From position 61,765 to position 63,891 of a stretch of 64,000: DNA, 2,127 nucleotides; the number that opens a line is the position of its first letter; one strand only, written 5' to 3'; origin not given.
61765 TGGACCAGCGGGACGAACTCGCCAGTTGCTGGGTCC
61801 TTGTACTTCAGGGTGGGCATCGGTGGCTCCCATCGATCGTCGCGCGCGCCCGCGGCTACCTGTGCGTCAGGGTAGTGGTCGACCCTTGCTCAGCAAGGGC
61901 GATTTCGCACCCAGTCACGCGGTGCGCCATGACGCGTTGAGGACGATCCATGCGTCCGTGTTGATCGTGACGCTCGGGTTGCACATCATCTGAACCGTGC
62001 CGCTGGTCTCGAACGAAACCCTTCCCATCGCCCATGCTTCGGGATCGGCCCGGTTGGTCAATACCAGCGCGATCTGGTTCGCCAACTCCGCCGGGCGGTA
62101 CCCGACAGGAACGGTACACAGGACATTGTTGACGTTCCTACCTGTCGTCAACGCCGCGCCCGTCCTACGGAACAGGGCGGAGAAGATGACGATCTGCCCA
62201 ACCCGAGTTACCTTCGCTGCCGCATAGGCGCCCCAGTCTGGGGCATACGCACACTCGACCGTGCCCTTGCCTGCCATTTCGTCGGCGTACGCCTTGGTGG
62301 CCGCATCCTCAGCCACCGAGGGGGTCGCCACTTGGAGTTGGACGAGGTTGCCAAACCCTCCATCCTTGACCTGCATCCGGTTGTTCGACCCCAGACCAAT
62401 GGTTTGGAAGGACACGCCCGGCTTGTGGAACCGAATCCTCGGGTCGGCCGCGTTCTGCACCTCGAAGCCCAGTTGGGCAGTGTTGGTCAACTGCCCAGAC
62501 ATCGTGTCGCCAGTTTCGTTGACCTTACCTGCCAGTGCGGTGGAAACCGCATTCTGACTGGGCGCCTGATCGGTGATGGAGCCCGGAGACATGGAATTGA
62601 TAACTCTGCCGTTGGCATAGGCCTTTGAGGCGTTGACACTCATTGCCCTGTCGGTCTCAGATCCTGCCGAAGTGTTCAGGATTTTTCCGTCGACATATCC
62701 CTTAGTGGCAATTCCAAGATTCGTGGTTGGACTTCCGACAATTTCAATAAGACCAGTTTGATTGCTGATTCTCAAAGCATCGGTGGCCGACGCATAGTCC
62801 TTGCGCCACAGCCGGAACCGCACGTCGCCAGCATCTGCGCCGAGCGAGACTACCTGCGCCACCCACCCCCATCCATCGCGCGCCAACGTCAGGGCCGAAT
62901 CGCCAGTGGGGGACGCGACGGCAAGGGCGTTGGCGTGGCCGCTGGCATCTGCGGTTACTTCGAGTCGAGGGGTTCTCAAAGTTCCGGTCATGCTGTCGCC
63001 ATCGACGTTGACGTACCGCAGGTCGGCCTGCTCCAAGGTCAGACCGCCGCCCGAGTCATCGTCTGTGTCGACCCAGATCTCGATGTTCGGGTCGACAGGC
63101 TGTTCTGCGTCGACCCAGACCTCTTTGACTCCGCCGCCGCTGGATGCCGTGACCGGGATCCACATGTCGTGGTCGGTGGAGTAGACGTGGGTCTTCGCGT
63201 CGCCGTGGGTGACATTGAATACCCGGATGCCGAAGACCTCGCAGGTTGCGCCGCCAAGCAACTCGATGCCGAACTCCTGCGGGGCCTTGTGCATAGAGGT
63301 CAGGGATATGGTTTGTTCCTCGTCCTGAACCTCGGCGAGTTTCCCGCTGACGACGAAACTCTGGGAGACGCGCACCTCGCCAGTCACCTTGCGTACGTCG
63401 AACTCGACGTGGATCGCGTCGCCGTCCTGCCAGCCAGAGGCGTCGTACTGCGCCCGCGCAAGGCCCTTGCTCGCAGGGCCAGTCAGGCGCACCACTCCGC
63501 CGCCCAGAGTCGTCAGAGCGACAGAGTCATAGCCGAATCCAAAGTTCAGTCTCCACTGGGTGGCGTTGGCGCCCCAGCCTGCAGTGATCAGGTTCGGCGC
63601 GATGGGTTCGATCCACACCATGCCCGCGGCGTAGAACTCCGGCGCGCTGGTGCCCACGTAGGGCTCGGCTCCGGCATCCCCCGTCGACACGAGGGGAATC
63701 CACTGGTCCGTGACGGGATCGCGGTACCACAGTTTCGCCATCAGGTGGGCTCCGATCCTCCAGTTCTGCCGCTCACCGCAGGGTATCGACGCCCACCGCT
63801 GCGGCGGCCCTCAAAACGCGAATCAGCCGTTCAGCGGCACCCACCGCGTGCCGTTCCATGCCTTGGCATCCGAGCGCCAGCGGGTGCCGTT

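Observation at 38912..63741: About 25 kb cluster of at least 12 paralogous tail-fibre-like genes sharing one N-terminal anchor motif, including three anchor-only mini-ORFs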

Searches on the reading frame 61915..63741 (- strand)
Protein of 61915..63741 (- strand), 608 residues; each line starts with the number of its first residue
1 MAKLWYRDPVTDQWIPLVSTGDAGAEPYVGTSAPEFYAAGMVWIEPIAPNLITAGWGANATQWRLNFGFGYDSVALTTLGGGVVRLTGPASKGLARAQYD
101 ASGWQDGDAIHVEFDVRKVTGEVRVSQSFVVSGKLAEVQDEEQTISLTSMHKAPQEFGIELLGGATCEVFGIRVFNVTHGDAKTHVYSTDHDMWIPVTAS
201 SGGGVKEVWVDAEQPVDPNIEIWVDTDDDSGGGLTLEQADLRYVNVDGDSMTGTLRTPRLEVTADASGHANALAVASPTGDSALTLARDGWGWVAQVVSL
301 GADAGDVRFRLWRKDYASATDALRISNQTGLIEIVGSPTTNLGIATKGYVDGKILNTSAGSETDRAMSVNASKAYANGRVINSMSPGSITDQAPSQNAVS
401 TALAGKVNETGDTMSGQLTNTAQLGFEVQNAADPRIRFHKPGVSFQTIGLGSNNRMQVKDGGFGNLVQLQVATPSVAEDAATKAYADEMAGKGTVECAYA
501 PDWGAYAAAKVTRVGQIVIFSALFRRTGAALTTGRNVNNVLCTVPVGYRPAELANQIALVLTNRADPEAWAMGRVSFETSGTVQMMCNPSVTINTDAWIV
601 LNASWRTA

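Call 8: search_protein_families(library=pfam, proteins=[window:61915-63741:-], max_evalue=0.01)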
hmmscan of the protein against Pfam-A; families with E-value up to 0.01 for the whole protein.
window:61915-63741:- (608 aa): 0 families

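Call 9: search_protein_families(library=phrogs, proteins=[window:61915-63741:-], max_evalue=0.01)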
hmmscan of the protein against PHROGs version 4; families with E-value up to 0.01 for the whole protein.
window:61915-63741:- (608 aa): 4 families
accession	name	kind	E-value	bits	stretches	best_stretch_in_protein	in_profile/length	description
phrog_4465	-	tail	2.6e-05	24.7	1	237-273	101-137/342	tail fiber protein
phrog_18671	-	unknown function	4.1e-05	24.7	1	230-275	64-109/197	-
phrog_16472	-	tail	0.0029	17.3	0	238-266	383-411/496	tail fiber protein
phrog_9468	-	unknown function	0.0053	17.7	0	520-594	45-122/127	-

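Call 14: search_dna_similar(query=window:61915-63741:-, collection=phages, mode=protein, max_rows=25)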
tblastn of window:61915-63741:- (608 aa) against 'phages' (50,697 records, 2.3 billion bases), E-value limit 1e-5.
No match.

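Call 15: find_homologous_proteins(query=window:61915-63741:-)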
Query window:61915-63741:- (608 aa): 1 proteins with E <= 0.001 among 8000 candidates.
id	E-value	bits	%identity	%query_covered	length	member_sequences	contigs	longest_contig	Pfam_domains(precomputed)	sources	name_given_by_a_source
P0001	0.0e+0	1366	100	100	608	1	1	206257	-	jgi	jgi:hypothetical protein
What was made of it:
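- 61915..63741 (-): g61915, 608 aa. Anchor (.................), then a W-I-E module, an unknown beta domain shared with g52364, EVWVD/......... modules, GDxMTG fibre repeats and a C-terminal head. The only match in the 5.8e9-protein database is itself, on a 206,257-bp JGI contig (call 15).
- The genome is large, with a contig of 206 kb (call 15).
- Tried and rejected: g61915 in the 5.8e9-protein database matched only itself (call 15).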

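Call 16: find_encoding_contigs(protein=P0001, flank=10000, max_places=5)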
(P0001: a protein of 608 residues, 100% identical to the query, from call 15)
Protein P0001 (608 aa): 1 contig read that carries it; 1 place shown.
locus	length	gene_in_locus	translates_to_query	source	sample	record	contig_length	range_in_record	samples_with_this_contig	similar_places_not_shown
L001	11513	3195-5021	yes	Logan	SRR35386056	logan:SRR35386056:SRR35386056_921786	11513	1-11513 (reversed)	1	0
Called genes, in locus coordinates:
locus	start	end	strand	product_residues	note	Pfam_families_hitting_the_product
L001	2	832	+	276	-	?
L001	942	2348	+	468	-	PF01391:Collagen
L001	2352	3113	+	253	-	-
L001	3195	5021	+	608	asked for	-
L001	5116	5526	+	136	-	-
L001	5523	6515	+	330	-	-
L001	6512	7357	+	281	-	-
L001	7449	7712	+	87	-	-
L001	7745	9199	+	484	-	PF05658:YadA_head (weak)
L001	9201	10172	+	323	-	-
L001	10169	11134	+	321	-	PF05658:YadA_head (weak)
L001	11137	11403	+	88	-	-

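Call 18: find_related_loci(query=window:61915-63741:-, collection=viral_contigs, flank=10000)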
Query window:61915-63741:- (608 aa) in viral_contigs; peptide patterns used: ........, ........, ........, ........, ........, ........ (x = any residue, [..] = any of these).
31 stretches matched a pattern, but none encodes a relative of the query by tblastn (E <= 1e-3).

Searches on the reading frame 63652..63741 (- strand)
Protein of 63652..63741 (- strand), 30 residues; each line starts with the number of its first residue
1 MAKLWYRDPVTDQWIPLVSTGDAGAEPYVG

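Call 56: search_protein_representatives(alignment_id=A4)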
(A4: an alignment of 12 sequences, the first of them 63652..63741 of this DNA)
Query: 12 sequences, 30 profile positions. Proteins with E-value up to 0.001 (for the whole library): 157; up to 1e-10: 3; up to 1e-30: 0. The best 150 are listed.
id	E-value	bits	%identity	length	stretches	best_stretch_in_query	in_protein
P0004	4.3e-20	87.2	-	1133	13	3-20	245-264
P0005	1.1e-18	82.8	-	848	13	5-16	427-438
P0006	2.8e-11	59.1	-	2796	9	2-15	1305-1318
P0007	2.5e-10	56.0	-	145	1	1-28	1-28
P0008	7.1e-10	54.6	-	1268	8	2-13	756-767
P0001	5.5e-09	51.7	-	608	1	1-30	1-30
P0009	1.4e-08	50.5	-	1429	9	8-25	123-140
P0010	1.5e-08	50.4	-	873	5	4-15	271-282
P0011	2.7e-08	49.5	-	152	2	1-30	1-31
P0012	2.9e-08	49.4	-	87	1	1-29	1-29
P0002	2.9e-08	49.4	-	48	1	1-30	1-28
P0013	4.2e-08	48.9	-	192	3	1-30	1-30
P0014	4.3e-08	48.9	-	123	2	1-30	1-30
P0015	5.8e-08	48.5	-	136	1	1-30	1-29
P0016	5.9e-08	48.4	-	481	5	4-19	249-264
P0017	7.1e-08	48.2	-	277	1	2-30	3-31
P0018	7.5e-08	48.1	-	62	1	1-30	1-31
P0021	1.7e-07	47.0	-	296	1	1-30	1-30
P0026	6.8e-07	45.1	-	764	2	1-29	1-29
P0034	2.0e-06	43.6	-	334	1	1-30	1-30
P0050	1.1e-05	41.1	-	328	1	1-30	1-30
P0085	1.2e-04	37.9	-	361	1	1-30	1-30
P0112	3.4e-04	36.4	-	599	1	1-29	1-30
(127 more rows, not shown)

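Call 58: list_cluster_members(proteins=[P0007, P0011, P0013, P0017, P0021, P0026, P0034, P0050, P0085, P0112])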
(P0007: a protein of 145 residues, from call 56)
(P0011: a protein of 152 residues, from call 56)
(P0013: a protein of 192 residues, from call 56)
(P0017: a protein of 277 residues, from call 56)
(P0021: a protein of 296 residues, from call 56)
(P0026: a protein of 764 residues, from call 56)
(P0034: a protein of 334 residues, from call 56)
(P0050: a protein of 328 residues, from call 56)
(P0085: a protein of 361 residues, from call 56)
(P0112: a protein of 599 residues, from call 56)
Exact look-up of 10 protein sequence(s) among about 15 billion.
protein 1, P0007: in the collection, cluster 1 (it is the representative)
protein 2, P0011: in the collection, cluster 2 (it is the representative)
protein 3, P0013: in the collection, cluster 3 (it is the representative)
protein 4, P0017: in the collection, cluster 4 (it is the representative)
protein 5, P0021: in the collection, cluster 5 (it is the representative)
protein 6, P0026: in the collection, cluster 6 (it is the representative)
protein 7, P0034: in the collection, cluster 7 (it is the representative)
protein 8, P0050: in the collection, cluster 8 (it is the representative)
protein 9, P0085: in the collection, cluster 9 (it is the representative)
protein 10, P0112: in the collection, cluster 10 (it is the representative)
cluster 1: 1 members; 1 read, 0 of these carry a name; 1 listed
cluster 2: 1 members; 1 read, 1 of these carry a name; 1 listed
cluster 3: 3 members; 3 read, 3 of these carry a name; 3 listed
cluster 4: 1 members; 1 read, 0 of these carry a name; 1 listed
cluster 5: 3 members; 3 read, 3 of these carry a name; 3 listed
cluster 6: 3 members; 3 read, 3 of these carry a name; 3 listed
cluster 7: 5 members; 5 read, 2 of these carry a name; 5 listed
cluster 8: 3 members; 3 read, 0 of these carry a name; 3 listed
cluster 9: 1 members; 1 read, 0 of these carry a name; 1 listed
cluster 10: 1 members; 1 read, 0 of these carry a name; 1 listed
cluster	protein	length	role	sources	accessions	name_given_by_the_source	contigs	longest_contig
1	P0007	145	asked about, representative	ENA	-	-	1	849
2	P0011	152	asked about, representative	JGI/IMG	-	hypothetical protein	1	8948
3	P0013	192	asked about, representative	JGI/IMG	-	hypothetical protein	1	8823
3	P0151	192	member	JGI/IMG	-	Collagen triple helix repeat (20 copies)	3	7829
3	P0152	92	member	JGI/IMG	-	hypothetical protein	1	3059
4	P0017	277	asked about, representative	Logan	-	-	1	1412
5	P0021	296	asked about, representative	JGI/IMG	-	hypothetical protein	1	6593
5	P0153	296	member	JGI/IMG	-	hypothetical protein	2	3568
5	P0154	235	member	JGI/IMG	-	hypothetical protein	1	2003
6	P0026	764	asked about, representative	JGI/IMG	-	hypothetical protein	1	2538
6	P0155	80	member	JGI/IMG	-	hypothetical protein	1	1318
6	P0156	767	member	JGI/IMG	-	hypothetical protein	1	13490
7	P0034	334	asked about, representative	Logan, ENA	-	-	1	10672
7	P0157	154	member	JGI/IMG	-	hypothetical protein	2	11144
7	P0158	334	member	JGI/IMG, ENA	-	hypothetical protein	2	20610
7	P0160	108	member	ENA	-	-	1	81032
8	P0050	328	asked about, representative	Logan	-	-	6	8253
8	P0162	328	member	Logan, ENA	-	-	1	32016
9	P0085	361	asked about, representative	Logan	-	-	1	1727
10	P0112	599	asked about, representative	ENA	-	-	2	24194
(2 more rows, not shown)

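Call 60: search_solved_structures(query=A4, max_evalue=10, show_alignments=5)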
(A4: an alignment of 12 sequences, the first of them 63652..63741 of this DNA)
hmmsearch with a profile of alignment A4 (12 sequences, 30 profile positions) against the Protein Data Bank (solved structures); distinct sequences matched with E-value up to 10: 13.
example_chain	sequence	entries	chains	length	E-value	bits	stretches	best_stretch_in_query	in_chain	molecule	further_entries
7pvp_A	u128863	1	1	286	1.1e-05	28.4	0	8-18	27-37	SAKe6BC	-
8pjs_A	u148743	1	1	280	0.012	18.7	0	8-18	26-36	SAKeCEref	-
7q58_A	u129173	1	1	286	0.055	16.5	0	8-18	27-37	SAKe6BR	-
8cia_B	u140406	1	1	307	0.09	15.9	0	8-21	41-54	Kelch like family member 20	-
5yq4_A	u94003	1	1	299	0.094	15.8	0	8-21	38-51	Kelch-like protein 20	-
6gy5_A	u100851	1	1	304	0.1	15.7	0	8-21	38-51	Kelch-like protein 20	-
8cia_A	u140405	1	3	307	0.1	15.7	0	8-21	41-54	Kelch-like protein 20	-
8cia_E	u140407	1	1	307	0.1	15.7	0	8-21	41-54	Kelch like family member 20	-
6rcc_X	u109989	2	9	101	0.13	15.3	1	7-26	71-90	Adhesin P1 | MgPa adhesin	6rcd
4ch9_A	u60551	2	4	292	0.22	14.6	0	6-19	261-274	KELCH-LIKE PROTEIN 3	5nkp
2xn4_A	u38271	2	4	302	0.32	14.1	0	8-19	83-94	KELCH-LIKE PROTEIN 2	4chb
8yv3_A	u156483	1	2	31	0.55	13.4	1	16-30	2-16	Collagen alpha-1(I) chain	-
2xqx_A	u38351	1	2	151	0.89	12.7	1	4-16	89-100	ENDO-BETA-N-ACETYLGLUCOSAMINIDASE D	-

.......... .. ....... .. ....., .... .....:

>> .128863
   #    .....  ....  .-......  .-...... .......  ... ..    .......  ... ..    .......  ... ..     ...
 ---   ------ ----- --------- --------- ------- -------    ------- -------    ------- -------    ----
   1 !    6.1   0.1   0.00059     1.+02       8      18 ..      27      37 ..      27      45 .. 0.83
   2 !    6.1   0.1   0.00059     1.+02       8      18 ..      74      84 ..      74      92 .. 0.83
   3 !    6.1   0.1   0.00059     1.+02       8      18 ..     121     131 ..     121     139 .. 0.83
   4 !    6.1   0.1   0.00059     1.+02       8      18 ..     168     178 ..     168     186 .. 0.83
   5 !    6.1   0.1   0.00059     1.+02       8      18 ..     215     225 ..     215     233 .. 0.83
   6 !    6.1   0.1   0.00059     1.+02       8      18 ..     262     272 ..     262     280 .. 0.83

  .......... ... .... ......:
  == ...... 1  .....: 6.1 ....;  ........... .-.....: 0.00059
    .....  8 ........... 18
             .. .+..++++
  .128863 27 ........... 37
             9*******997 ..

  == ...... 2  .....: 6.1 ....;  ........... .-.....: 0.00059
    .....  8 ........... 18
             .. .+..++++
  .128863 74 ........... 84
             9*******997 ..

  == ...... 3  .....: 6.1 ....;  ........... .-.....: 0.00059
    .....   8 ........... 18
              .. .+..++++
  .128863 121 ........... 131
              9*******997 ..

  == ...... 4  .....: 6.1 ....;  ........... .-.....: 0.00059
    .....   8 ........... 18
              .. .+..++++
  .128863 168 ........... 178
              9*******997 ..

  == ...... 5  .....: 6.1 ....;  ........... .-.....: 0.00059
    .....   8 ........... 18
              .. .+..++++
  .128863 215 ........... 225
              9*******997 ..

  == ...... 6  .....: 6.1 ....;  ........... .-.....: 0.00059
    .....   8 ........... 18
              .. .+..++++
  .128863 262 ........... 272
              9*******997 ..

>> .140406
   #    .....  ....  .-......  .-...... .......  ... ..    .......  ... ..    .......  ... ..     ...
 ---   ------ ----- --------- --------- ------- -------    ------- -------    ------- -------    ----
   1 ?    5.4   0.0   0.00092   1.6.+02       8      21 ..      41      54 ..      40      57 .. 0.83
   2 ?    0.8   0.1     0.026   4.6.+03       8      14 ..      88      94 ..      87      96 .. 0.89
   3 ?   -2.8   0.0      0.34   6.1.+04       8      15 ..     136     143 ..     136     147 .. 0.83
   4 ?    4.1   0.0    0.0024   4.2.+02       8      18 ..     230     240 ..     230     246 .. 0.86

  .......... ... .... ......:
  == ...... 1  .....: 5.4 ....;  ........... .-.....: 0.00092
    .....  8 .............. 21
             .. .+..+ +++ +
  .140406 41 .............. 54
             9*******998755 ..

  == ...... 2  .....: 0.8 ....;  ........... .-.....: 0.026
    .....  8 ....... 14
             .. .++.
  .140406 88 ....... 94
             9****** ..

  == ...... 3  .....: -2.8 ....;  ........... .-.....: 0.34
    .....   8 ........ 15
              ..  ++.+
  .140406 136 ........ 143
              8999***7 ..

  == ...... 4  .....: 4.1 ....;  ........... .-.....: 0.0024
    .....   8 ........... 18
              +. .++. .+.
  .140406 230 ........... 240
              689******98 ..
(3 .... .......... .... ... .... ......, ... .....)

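Call 64: find_encoding_contigs(protein=P0160, flank=10000, max_places=3)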
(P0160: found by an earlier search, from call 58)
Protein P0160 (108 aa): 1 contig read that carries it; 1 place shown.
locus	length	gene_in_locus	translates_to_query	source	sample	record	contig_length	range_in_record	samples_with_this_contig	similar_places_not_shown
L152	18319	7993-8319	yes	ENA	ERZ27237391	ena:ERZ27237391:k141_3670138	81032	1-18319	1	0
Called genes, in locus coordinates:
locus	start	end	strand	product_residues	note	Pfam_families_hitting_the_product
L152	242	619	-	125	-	-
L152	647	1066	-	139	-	-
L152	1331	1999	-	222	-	-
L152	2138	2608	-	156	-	-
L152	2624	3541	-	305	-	-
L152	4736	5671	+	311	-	-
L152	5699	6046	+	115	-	-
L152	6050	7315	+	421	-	-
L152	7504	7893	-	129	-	-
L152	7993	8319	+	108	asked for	-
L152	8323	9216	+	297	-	-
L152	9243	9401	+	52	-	-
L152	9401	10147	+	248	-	PF01510:Amidase_2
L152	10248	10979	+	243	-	PF00182:Glyco_hydro_19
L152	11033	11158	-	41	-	-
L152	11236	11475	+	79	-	-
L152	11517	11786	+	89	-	-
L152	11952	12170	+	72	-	-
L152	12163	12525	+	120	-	-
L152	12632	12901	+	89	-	-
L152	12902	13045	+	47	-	-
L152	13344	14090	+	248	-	-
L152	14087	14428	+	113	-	-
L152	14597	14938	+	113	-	-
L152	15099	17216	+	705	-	-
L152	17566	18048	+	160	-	-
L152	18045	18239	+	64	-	-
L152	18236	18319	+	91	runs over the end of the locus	-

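Call 65: find_encoding_contigs(protein=P0162, flank=10000, max_places=3)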
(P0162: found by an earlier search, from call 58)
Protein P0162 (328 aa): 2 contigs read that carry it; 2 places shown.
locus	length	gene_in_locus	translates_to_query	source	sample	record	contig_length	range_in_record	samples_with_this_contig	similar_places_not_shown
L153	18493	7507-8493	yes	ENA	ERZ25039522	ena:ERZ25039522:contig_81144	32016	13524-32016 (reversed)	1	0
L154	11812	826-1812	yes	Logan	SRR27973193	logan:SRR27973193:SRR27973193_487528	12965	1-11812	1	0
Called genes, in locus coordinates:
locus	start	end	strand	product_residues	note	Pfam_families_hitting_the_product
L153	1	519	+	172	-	?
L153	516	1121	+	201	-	-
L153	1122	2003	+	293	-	-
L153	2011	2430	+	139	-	-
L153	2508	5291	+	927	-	-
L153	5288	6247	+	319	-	-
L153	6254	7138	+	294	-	-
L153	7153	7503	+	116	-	-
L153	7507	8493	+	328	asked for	PF01391:Collagen (faint)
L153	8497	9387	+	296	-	-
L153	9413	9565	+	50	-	-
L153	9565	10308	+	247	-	PF01510:Amidase_2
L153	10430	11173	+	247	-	PF00182:Glyco_hydro_19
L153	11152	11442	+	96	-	-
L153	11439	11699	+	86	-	-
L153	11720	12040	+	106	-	-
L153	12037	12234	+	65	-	-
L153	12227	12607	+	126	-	-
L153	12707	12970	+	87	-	-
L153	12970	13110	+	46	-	-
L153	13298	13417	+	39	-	-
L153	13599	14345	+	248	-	-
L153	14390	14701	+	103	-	-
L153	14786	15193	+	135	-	-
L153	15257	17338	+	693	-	-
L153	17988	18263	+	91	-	-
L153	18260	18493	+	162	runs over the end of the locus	-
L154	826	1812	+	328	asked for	PF01391:Collagen (faint)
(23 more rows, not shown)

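Call 66: find_encoding_contigs(protein=P0112, flank=10000, max_places=3)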
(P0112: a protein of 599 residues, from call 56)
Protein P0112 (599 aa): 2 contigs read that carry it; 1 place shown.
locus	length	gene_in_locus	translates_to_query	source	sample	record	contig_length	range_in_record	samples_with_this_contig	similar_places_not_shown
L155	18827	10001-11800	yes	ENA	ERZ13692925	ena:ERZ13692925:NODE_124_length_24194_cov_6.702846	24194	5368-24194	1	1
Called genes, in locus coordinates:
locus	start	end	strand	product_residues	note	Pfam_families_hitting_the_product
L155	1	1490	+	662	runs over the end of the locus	PF13202:EF-hand_5 (faint), PF00404:Dockerin_1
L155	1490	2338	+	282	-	-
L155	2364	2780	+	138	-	-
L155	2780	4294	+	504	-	-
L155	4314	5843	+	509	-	PF01551:Peptidase_M23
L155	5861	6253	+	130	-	PF04965:GPW_gp25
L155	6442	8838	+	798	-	PF13499:EF-hand_7 (faint), PF00404:Dockerin_1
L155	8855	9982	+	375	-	PF21939:Gp10_C (faint), PF07484:Collar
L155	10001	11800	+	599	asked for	PF07484:Collar, PF21939:Gp10_C (weak), PF22337:Phage_fiber_rpt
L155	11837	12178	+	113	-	-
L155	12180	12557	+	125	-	-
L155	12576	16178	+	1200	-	PF22337:Phage_fiber_rpt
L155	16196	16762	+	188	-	-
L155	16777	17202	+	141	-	PF22337:Phage_fiber_rpt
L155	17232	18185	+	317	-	-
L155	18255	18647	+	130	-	-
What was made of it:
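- In L155 the anchored genes directly follow gp25-like and Gp10_C baseplate genes (call 66).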

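Call 67: find_encoding_contigs(protein=P0156, flank=10000, max_places=3)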
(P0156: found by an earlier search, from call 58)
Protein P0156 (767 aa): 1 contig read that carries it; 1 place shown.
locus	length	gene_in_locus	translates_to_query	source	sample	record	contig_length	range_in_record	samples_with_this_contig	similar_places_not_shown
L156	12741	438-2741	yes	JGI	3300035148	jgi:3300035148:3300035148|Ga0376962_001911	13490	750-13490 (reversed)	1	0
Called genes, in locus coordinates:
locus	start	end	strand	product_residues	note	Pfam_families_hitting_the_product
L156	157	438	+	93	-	-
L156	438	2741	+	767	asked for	-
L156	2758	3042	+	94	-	-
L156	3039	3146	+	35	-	-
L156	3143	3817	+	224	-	-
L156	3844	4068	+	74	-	-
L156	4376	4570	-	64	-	-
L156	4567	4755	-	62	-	-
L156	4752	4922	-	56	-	-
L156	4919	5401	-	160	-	-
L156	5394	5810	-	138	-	-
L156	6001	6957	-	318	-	-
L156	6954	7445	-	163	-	PF04098:Rad52_Rad22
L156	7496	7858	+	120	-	-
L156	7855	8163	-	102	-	-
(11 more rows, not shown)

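Call 73: find_encoding_contigs(protein=P0018, flank=10000, max_places=5)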
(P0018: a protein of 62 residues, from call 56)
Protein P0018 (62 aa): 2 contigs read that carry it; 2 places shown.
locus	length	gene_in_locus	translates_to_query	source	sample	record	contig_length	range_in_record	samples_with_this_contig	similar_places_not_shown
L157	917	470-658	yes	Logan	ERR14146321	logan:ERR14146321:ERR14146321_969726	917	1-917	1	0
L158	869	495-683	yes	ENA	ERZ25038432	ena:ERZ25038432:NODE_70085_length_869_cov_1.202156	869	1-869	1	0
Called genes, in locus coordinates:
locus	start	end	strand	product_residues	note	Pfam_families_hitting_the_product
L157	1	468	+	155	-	?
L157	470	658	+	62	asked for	-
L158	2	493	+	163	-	?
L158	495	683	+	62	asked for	-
